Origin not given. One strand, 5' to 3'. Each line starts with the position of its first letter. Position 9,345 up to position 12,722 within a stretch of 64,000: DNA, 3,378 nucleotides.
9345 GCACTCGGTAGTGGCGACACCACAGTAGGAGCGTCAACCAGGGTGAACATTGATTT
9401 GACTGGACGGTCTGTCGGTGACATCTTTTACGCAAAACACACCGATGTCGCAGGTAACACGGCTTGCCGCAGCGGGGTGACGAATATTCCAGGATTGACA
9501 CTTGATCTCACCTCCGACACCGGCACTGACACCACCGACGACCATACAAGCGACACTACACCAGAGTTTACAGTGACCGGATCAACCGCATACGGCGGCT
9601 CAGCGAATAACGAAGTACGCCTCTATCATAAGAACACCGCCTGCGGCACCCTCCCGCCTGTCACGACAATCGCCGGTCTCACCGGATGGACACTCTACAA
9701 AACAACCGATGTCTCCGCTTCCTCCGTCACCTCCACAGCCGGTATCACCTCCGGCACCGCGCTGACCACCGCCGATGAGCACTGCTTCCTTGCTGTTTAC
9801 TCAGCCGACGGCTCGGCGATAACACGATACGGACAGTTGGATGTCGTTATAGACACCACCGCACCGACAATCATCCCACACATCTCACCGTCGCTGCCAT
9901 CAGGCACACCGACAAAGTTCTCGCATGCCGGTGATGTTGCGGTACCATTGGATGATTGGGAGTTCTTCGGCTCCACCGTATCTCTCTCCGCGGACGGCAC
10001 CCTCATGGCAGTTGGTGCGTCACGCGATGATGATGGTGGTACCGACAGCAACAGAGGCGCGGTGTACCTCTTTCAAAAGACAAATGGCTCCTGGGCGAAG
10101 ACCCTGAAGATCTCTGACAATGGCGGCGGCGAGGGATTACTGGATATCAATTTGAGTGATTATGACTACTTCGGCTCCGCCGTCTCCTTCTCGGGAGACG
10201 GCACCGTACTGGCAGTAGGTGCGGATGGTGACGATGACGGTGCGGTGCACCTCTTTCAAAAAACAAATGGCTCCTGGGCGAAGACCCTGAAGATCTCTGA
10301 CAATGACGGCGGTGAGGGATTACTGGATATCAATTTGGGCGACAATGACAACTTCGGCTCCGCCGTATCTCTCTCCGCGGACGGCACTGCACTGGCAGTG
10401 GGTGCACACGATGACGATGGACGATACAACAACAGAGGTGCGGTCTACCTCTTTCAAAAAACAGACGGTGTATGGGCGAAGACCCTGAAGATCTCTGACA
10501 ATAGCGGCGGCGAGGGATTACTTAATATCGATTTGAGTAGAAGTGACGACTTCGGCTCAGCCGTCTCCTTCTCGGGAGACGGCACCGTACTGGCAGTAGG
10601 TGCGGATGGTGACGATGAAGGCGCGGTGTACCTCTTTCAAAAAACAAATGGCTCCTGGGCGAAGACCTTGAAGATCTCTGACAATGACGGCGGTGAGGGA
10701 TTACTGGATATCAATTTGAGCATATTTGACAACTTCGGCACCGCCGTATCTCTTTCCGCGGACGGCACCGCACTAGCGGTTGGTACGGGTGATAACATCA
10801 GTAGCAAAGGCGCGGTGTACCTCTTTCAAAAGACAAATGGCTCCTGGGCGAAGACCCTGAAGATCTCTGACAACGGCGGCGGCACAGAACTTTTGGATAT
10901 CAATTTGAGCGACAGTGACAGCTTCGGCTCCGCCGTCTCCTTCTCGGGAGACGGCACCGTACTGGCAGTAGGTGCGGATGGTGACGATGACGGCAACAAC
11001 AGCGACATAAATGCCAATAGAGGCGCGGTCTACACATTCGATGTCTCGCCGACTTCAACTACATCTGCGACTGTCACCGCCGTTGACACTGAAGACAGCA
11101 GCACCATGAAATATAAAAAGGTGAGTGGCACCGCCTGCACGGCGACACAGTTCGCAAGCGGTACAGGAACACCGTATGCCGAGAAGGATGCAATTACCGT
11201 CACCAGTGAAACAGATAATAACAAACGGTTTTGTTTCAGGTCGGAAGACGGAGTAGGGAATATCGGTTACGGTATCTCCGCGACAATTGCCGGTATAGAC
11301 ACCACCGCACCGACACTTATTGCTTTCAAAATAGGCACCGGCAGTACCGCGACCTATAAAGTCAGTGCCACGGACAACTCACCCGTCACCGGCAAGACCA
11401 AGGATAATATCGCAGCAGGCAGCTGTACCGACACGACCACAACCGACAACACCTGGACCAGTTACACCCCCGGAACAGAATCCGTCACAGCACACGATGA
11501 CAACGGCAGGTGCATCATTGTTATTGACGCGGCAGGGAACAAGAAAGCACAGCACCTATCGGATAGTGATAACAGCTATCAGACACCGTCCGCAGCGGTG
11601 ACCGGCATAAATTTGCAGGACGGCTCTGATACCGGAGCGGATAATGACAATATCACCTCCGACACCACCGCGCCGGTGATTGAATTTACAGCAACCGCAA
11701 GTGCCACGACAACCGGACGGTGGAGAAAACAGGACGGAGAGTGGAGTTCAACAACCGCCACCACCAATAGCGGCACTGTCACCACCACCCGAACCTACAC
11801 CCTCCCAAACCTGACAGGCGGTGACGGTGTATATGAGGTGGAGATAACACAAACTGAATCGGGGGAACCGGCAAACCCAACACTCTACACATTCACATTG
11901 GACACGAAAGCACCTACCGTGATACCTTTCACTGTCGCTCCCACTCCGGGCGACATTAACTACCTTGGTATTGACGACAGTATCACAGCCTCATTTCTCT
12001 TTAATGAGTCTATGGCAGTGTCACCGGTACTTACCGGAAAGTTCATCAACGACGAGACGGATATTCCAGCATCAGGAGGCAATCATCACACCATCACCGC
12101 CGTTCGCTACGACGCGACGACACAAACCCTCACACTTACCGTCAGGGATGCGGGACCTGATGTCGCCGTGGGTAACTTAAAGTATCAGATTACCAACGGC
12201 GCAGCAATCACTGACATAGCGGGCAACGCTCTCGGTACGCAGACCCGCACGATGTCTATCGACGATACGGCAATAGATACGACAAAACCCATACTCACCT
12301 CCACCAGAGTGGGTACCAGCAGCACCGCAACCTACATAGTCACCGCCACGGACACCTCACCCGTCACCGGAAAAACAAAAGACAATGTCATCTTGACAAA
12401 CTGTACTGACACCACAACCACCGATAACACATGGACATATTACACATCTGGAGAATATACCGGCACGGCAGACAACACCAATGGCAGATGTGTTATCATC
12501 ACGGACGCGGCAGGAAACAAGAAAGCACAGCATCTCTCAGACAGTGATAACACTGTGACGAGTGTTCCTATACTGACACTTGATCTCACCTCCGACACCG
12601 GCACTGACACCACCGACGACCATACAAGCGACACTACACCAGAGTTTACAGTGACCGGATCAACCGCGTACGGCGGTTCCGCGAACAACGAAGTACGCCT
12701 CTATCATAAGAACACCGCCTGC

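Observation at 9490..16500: Near-identical intragenic and intergenic module repeats imply concerted evolution or gene conversion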

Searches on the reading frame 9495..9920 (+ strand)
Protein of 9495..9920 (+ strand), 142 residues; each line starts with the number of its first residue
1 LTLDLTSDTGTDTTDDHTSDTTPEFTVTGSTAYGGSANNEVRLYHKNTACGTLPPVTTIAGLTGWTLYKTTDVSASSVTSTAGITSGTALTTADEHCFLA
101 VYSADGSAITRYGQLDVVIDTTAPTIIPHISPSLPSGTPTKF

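Call 70: search_protein_families(library=pfam, proteins=[window:9495-9920:+], max_evalue=1)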
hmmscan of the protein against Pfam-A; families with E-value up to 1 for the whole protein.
window:9495-9920:+ (142 aa): 1 family
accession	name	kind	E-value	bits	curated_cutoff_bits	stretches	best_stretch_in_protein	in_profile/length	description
PF19077.6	Big_13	-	0.052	14.5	27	1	2-30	8-36/102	Bacterial Ig-like domain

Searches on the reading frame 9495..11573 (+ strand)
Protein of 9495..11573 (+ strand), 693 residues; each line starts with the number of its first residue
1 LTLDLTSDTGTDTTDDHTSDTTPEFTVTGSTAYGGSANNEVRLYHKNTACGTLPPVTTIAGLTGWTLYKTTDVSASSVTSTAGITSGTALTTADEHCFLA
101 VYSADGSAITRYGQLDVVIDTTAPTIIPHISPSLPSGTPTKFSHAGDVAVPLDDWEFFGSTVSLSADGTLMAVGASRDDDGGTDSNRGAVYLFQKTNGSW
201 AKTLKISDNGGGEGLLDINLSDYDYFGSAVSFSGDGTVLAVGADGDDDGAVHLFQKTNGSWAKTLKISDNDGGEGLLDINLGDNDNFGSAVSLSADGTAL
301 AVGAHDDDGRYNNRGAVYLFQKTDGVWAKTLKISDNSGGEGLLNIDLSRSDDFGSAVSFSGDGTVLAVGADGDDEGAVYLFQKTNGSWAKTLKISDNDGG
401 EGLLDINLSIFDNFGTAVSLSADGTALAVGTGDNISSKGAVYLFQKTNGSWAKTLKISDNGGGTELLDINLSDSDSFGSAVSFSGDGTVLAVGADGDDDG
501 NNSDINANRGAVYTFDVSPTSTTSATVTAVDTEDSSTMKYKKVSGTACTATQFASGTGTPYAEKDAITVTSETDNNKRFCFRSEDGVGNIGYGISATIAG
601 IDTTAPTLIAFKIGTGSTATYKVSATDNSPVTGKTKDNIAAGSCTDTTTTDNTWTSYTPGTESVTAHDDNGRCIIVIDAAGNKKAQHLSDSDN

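Call 17: find_related_loci(query=A1, collection=genome_contigs, flank=10000)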
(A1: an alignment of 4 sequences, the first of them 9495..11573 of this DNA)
Query A1 (693 aa) in genome_contigs; peptide patterns used: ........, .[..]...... (x = any residue, [..] = any of these).
13 stretches matched a pattern, but none encodes a relative of the query by tblastn (E <= 1e-3).

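Call 22: find_related_loci(query=A1, collection=metagenome_contigs, flank=10000)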
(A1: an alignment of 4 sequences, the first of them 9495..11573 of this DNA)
Query A1 (693 aa) in metagenome_contigs; peptide patterns used: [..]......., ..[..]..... (x = any residue, [..] = any of these).
61 stretches matched a pattern, but none encodes a relative of the query by tblastn (E <= 1e-3).
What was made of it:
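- Tried and rejected: Close relatives of the module in GTDB genomes and JGI metagenomes: none found (calls 17, 22).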

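Call 37: search_protein_representatives(protein=window:9495-11573:+)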
Query: 693 residues. Proteins with E-value up to 0.001 (for the whole library): 32934; up to 1e-10: 17382; up to 1e-30: 1597. The best 150 are listed.
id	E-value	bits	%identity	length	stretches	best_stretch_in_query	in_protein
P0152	0.0e+00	2144.0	78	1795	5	1-693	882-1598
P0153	0.0e+00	1518.2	44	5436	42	518-647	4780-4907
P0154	0.0e+00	1483.9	56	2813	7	117-634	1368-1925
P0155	5.6e-275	930.5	42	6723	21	146-528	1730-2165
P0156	2.1e-260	882.4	43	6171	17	151-503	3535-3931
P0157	7.3e-239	811.2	48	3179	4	77-691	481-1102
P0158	2.4e-231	786.3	34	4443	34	535-683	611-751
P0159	2.8e-226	769.6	50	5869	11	261-502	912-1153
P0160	1.6e-203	694.4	44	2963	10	149-518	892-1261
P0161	1.0e-199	681.9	39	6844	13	157-530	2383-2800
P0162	5.9e-185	633.1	54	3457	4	65-611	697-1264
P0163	6.0e-180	616.5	61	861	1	116-693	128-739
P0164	4.0e-178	610.5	37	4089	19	156-455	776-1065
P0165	1.8e-176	605.0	33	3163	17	157-450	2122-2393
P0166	9.5e-165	566.3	33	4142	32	554-661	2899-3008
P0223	2.9e-89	316.8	60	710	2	1-196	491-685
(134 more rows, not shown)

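Call 39: find_encoding_contigs(protein=P0152, flank=10000, max_places=6)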
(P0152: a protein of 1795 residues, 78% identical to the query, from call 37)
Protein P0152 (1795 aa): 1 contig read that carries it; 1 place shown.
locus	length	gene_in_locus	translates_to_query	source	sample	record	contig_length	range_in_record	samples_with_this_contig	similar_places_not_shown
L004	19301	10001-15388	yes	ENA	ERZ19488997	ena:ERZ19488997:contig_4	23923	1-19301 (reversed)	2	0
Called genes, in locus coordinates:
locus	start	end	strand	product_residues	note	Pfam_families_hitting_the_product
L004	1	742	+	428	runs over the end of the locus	-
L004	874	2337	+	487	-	PF13522:GATase_6, PF13537:GATase_7, PF00156:Pribosyltran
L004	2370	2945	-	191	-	PF05656:DUF805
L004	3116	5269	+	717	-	PF00005:ABC_tran (faint), PF02463:SMC_N, PF13175:AAA_15, PF13476:AAA_23 (weak), PF13304:AAA_21 (weak)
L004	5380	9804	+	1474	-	PF12733:Cadherin-like, PF14312:FG-GAP_2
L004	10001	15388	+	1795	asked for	PF14312:FG-GAP_2, PF09582:AnfO_nitrog (faint), PF14312:FG-GAP_2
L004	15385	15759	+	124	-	-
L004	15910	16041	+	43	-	-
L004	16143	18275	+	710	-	PF12733:Cadherin-like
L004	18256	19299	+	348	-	?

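Call 40: find_encoding_contigs(protein=P0223, flank=10000, max_places=6)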
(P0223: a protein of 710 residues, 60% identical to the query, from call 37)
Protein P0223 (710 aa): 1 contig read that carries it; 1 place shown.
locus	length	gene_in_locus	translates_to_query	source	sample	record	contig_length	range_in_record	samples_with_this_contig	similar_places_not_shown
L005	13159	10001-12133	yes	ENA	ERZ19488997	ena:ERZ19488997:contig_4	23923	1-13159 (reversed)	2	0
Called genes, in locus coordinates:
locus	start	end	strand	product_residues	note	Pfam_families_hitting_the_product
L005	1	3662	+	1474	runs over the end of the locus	PF12733:Cadherin-like, PF14312:FG-GAP_2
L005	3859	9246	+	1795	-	PF14312:FG-GAP_2, PF09582:AnfO_nitrog (faint), PF14312:FG-GAP_2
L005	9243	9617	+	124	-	-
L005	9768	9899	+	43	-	-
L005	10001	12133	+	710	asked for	PF12733:Cadherin-like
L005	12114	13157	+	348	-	?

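Call 56: list_cluster_members(proteins=[P0152, P0223])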
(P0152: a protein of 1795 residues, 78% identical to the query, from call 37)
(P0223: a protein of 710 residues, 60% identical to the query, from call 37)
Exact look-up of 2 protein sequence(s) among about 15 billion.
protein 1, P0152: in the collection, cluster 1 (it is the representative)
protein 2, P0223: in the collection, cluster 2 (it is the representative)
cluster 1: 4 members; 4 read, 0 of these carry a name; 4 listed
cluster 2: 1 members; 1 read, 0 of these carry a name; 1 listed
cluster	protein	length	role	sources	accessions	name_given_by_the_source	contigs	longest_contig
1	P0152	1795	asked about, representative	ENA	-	-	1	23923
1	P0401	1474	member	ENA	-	-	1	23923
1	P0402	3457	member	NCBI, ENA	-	-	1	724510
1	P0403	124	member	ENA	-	-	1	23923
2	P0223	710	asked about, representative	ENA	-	-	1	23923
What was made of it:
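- Tried and rejected: Cluster look-up showed only two sources for G1: the window genome and L004 (call 56).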

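Call 67: predict_structure(alignment_id=A4)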
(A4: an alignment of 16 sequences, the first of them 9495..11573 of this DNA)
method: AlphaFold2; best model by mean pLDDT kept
length: 693 residues; sequences in the alignment: 16
mean_pLDDT: 79.8   pTM: 0.77
mean pLDDT of the five models: 79.8, 78.7, 77.9, 76.3, 73.3
residues with pLDDT >= 90: 224; 70-90: 294; 50-70: 122; < 50: 53
segments of 3 or more residues with pLDDT < 50: 1-3, 7-36, 74-88
pLDDT, mean of each block of 10 residues (from residue 1): 48 41 45 47 60 58 64 46 47 57 64 58 83 87 94 91 93 91 80 91 86 69 91 92 85 87 85 66 86 92 81 84 82 73 77 93 92 84 88 83 78 90 91 73 85 84 72 88 91 91 76 91 89 83 90 85 90 92 84 89 90 80 88 90 89 86 82 91 89 49
secondary structure, 60 per line:
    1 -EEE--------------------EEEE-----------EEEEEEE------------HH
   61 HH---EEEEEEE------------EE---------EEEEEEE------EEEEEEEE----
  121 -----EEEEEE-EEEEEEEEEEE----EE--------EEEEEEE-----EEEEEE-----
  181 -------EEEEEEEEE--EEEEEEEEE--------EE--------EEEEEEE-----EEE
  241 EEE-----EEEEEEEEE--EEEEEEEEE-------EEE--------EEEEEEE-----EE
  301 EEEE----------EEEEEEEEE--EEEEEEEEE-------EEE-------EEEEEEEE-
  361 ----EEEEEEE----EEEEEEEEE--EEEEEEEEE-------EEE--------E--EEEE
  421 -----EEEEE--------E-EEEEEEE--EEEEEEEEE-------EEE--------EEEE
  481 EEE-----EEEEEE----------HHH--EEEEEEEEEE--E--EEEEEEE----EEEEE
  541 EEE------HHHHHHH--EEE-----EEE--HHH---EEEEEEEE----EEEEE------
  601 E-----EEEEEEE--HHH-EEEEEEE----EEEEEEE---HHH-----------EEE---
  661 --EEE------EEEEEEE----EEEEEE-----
elements in order (helices of 4 or more, strands of 3 or more residues): E2-4 E25-28 E40-46 H59-62 E66-72 E96-102 E109-116 E126-131 E133-143 E158-164 E170-175 E188-196 E199-207 E226-232 E238-243 E249-257 E260-268 E276-278 E287-293 E299-304 E315-323 E326-334 E342-344 E352-359 E365-371 E376-384 E387-395 E403-405 E417-420 E426-430 E441-447 E450-458 E466-468 E477-483 E489-494 E510-519 E525-531 E536-543 H550-556 E559-561 E567-569 E578-585 E590-594 E607-613 E620-626 E631-637 E655-657 E663-665 E672-678 E683-688

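Call 69: fold_search(model_id=the predicted structure, library=pdb)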
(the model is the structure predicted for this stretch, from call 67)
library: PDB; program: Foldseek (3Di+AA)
matches with E <= 10: 1580; with E <= 0.001: 613
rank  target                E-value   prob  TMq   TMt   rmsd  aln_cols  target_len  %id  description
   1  7usm_A                5.5e-16  1.00  0.34  0.28  19.9       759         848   13  Integrin alphaM/beta2 ectodomain (released 2022-08-17)
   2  5es4_G                7.8e-15  1.00  0.33  0.27  20.2       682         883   13  RE-REFINEMENT OF INTEGRIN ALPHAXBETA2 ECTODOMAIN IN THE CLOSED/BENT CONFORMATION (released 2016-03-02)
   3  7usl_A                1.2e-14  1.00  0.32  0.26  21.1       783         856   12  Integrin alphaM/beta2 ectodomain in complex with adenylate cyclase toxin RTX751 and M1F5 Fab (released 2022-08-17)
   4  4neh_A                2.0e-13  1.00  0.27  0.18  21.9       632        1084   12  An internal ligand-bound, metastable state of a leukocyte integrin, aXb2 (released 2014-01-15)
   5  4irz_A                3.1e-13  1.00  0.32  0.37  15.1       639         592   12  Crystal structure of A4b7 headpiece complexed with Fab Natalizumab (released 2013-09-25)
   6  9t5z_A                3.8e-13  1.00  0.35  0.41  15.0       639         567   13  Cryo-EM structure of alphaM/beta2:MEM148-Fab headpiece complex (without alphaM I-domain) (released 2026-03-25)
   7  3v4p_A                5.2e-13  1.00  0.32  0.37  21.8       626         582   12  crystal structure of a4b7 headpiece complexed with Fab ACT-1 (released 2012-01-11)
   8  3v4v_C                6.8e-13  1.00  0.34  0.39  21.2       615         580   11  crystal structure of a4b7 headpiece complexed with Fab ACT-1 and RO0505376 (released 2012-01-11)
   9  3v4p_C                8.0e-13  1.00  0.32  0.37  17.1       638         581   13  crystal structure of a4b7 headpiece complexed with Fab ACT-1 (released 2012-01-11)
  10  9p96_A                9.3e-13  1.00  0.32  0.36  13.2       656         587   12  CryoEM structure of the apo integrin alpha4beta7 (released 2025-09-24)
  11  7ceb_A                1.1e-12  1.00  0.29  0.35  16.6       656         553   12  Crystal structure of alpha6beta1 integrin headpiece (released 2021-06-23)
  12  5es4_C                2.7e-12  1.00  0.33  0.27  19.4       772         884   12  RE-REFINEMENT OF INTEGRIN ALPHAXBETA2 ECTODOMAIN IN THE CLOSED/BENT CONFORMATION (released 2016-03-02)
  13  4nen_A                4.1e-12  1.00  0.28  0.19  22.1       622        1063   12  An internal ligand-bound, metastable state of a leukocyte integrin, aXb2 (released 2014-01-15)
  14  5es4_A                4.1e-12  1.00  0.27  0.18  22.6       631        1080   12  RE-REFINEMENT OF INTEGRIN ALPHAXBETA2 ECTODOMAIN IN THE CLOSED/BENT CONFORMATION (released 2016-03-02)
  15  3k71_E                4.9e-12  1.00  0.33  0.26  20.4       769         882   11  Structure of integrin alphaX beta2 ectodomain (released 2010-01-12)
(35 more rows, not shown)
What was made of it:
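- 9495..11573 (+): Module A: Big_13-like domain, six FG-GAP blades (9966-11039), Ig1 and Ig2. AF2 model pLDDT 79.8; the best Foldseek hits are integrin alpha ectodomains (calls 67, 69).
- On FG-GAP (PF14312) integrin-alpha-like beta-propeller: The AF2 propeller has pLDDT 80-94, and the top Foldseek hits are integrin alpha chains at E=5e-16 (calls 67, 69).
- Closest known: Integrin alpha-type FG-GAP beta-propeller followed by Ig-like domains. Same: The predicted fold is closest to integrin alphaM, alphaX and alpha4 ectodomains, which are a propeller followed by a thigh-like Ig domain (call 69).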

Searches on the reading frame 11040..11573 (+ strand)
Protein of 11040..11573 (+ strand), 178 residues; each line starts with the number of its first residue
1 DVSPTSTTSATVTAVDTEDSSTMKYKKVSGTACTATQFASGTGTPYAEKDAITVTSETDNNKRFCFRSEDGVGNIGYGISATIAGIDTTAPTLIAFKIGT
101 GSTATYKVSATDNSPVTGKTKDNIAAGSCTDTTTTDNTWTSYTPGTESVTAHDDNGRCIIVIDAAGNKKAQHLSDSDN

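Call 70: search_protein_families(library=pfam, proteins=[window:11040-11573:+], max_evalue=1)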
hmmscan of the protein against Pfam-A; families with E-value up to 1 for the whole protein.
window:11040-11573:+ (178 aa): 3 families
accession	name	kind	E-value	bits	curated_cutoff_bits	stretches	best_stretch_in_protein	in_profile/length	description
PF06003.18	SMN_Tudor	-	0.027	15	22.7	0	154-175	30-51/58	Survival motor neuron protein (SMN), Tudor domain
PF22942.1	DUF7025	-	0.088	13.5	27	1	132-169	10-47/100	Domain of unknown function (DUF7025)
PF01306.25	LacY_symp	-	0.13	11.4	24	1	59-110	133-184/413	LacY proton/sugar symporter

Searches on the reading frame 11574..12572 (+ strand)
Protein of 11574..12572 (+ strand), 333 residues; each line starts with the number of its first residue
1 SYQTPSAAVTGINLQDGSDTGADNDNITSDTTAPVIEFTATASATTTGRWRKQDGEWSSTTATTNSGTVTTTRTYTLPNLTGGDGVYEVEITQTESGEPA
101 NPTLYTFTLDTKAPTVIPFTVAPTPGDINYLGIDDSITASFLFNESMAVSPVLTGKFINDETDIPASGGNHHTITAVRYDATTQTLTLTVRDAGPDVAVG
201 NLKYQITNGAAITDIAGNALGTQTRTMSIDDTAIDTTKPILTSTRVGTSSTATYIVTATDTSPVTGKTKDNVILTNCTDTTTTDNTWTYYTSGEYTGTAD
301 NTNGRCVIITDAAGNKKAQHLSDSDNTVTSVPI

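Call 70: search_protein_families(library=pfam, proteins=[window:11574-12572:+], max_evalue=1)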
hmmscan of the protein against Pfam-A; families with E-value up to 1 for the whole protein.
window:11574-12572:+ (333 aa): 2 families
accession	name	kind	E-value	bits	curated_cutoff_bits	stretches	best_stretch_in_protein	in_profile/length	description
PF19077.6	Big_13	-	3.2e-05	24.8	27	1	9-111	4-102/102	Bacterial Ig-like domain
PF12245.14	Big_3_2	-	0.0012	19.4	23.3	1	166-230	56-121/122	Bacterial Ig-like domain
